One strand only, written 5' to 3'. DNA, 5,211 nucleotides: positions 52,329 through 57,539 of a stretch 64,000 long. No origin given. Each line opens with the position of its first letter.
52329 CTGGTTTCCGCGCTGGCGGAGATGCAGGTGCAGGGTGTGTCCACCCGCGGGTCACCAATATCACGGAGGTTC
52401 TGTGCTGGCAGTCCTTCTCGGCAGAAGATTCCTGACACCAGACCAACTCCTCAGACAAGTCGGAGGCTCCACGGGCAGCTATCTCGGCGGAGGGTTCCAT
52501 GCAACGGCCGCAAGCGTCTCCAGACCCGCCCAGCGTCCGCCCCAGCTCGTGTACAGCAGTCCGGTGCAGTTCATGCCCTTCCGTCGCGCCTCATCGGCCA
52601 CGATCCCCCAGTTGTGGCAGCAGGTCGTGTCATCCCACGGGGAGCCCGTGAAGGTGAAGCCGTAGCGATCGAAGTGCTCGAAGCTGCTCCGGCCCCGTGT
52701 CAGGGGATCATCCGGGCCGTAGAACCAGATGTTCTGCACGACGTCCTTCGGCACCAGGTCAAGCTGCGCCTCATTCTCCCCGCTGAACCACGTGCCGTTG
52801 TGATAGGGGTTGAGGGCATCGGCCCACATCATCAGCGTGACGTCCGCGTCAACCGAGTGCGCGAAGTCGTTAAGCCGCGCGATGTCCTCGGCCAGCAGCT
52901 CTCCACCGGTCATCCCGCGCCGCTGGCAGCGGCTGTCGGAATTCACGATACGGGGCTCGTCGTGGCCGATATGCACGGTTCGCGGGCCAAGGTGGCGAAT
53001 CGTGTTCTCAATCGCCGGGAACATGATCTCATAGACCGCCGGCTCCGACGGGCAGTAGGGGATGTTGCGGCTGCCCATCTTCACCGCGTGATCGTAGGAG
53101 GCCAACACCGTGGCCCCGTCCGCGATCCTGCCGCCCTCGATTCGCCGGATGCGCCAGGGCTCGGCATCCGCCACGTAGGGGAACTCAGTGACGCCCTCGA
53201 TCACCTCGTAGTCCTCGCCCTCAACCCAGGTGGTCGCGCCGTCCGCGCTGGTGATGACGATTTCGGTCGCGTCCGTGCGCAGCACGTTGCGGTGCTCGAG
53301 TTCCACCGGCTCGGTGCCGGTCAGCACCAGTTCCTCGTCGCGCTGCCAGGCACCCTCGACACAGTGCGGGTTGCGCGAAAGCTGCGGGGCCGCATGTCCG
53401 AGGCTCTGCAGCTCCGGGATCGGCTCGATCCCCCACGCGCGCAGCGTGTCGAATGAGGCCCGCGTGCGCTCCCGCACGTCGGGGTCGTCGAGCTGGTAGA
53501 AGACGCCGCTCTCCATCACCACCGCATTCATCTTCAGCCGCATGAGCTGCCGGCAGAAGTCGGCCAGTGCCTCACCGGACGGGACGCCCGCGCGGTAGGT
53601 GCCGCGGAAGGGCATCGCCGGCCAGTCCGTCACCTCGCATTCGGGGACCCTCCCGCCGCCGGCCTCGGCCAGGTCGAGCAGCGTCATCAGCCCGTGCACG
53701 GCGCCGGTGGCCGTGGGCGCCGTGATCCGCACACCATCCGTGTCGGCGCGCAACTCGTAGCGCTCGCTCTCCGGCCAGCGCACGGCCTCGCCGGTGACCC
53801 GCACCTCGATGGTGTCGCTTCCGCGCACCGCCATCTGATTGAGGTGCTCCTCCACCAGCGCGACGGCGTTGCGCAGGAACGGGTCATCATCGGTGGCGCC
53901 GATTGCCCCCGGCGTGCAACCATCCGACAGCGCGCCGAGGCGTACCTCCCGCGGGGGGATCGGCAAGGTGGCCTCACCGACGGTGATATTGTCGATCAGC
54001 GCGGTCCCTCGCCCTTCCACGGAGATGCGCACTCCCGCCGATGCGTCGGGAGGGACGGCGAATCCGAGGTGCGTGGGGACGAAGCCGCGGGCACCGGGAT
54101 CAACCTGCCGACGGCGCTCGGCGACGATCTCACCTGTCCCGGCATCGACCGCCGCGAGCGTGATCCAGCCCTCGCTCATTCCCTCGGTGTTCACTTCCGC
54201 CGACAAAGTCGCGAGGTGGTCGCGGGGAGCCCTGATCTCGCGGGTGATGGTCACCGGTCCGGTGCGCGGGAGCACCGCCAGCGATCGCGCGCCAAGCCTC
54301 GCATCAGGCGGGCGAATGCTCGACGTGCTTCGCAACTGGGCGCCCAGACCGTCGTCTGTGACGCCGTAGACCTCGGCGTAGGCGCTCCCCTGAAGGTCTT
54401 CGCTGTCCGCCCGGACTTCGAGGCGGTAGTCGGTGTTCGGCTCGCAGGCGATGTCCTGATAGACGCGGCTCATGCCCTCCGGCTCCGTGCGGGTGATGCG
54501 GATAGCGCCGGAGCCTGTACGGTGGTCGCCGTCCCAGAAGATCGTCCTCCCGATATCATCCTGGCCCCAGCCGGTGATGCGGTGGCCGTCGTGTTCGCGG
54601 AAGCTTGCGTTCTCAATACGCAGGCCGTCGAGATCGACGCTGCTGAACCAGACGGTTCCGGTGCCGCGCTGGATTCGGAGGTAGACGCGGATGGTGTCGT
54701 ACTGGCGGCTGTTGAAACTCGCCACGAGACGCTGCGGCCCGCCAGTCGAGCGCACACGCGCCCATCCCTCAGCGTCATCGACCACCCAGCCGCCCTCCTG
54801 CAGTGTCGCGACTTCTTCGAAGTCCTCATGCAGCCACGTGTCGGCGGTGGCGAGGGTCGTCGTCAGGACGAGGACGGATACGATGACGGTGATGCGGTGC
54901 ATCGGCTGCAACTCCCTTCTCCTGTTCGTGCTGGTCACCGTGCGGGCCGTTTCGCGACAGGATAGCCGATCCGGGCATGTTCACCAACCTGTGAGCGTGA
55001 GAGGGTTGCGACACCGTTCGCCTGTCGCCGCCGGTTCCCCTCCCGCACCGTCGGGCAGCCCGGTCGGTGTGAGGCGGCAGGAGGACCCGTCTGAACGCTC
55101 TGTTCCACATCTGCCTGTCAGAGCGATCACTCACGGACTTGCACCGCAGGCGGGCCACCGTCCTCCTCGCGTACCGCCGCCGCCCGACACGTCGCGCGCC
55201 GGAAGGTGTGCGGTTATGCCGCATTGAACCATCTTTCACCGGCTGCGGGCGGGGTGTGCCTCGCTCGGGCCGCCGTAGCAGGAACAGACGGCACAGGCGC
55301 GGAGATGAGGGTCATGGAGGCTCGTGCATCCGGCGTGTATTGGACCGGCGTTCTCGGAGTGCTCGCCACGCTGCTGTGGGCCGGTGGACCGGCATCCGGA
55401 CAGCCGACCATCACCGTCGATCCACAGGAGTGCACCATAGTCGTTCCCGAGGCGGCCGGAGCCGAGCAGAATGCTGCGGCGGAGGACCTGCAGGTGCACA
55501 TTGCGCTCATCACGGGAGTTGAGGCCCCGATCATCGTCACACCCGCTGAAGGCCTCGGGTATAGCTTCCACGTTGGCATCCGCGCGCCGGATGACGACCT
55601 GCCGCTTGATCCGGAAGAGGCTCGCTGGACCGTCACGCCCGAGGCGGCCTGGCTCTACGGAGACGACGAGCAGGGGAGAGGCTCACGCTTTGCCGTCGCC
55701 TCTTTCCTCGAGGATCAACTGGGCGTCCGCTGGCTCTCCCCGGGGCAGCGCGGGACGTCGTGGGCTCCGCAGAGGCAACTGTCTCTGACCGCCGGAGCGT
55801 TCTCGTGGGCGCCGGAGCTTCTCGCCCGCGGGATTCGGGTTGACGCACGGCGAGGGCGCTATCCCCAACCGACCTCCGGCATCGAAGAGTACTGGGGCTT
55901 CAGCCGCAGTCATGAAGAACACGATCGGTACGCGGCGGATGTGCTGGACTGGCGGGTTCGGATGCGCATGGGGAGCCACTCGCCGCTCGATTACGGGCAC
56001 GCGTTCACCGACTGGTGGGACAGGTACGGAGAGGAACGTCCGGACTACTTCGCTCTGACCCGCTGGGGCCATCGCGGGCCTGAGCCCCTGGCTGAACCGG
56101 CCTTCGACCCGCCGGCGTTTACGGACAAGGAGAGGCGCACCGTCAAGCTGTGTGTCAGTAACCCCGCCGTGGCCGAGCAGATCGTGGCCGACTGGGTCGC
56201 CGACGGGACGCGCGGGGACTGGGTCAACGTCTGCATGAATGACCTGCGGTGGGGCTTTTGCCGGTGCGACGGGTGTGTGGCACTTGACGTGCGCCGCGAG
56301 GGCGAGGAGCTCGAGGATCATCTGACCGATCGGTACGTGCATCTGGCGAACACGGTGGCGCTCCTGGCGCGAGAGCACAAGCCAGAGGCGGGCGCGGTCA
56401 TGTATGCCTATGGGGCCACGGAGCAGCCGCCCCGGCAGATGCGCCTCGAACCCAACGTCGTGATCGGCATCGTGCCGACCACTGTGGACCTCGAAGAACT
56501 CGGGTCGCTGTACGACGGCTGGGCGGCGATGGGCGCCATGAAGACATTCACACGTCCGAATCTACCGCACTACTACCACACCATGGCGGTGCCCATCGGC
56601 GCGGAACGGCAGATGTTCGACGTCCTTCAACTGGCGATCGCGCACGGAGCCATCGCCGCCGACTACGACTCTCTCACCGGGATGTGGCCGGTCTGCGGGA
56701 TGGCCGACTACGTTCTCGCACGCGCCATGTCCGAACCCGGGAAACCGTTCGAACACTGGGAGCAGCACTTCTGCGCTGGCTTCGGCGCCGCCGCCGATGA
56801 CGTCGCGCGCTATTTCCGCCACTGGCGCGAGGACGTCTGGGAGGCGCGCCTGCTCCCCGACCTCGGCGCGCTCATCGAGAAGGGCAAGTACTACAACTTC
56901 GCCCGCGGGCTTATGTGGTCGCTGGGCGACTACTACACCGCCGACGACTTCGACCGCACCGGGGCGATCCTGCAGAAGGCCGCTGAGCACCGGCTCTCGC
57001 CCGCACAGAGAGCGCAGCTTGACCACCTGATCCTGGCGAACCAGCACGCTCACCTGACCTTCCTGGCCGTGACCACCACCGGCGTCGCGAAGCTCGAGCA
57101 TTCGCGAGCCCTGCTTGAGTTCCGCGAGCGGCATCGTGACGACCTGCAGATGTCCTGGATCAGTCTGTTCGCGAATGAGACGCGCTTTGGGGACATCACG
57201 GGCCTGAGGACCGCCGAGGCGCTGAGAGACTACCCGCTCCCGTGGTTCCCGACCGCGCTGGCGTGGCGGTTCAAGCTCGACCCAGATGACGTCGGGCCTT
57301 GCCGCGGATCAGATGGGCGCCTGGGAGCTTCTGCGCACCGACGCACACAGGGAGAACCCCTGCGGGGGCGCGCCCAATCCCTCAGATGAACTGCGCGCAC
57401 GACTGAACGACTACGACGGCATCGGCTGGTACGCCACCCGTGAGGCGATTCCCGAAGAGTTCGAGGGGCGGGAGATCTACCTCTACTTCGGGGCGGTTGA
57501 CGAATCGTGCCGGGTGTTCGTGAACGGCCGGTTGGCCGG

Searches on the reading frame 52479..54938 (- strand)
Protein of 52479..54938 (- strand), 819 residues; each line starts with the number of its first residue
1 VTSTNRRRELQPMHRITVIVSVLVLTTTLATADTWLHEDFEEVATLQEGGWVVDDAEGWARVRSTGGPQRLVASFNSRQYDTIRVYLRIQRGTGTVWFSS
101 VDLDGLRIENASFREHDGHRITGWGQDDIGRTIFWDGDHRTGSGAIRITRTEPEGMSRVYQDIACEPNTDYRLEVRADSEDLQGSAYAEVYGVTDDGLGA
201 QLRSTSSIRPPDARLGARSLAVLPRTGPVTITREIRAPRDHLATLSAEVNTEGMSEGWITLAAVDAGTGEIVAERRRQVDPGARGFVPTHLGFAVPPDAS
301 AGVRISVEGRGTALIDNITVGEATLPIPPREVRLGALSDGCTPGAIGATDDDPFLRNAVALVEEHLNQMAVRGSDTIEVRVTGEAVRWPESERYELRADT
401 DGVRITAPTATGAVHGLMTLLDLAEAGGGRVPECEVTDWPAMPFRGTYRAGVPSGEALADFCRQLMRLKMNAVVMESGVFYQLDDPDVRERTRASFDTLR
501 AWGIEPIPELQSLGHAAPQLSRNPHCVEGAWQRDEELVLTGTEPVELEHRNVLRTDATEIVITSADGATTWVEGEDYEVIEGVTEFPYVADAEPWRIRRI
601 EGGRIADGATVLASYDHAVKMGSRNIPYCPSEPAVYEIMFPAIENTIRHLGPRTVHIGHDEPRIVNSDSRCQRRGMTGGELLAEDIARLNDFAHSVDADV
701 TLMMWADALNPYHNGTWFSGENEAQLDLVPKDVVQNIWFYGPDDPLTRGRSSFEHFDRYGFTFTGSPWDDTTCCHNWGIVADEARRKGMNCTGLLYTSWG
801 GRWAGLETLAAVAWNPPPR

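Call 65: search_protein_families(library=pfam, proteins=[window:52479-54938:-], max_evalue=0.00001)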
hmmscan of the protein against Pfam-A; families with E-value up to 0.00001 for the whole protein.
window:52479-54938:- (819 aa): 1 family
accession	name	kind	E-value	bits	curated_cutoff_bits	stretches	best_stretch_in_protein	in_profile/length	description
PF02838.20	Glyco_hydro_20b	-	7e-09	36.9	26.1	1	389-439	73-124/124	Glycosyl hydrolase family 20, domain 2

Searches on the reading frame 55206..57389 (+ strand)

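Call 65: search_protein_families(library=pfam, proteins=[window:55206-57389:+], max_evalue=0.00001)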
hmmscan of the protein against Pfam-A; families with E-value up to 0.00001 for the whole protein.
window:55206-57389:+ (727 aa): 1 family
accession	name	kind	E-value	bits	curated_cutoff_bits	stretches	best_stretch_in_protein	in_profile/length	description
PF16126.11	DUF4838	-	2.7e-18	66.6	26.6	1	247-537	41-324/325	Domain of unknown function (DUF4838)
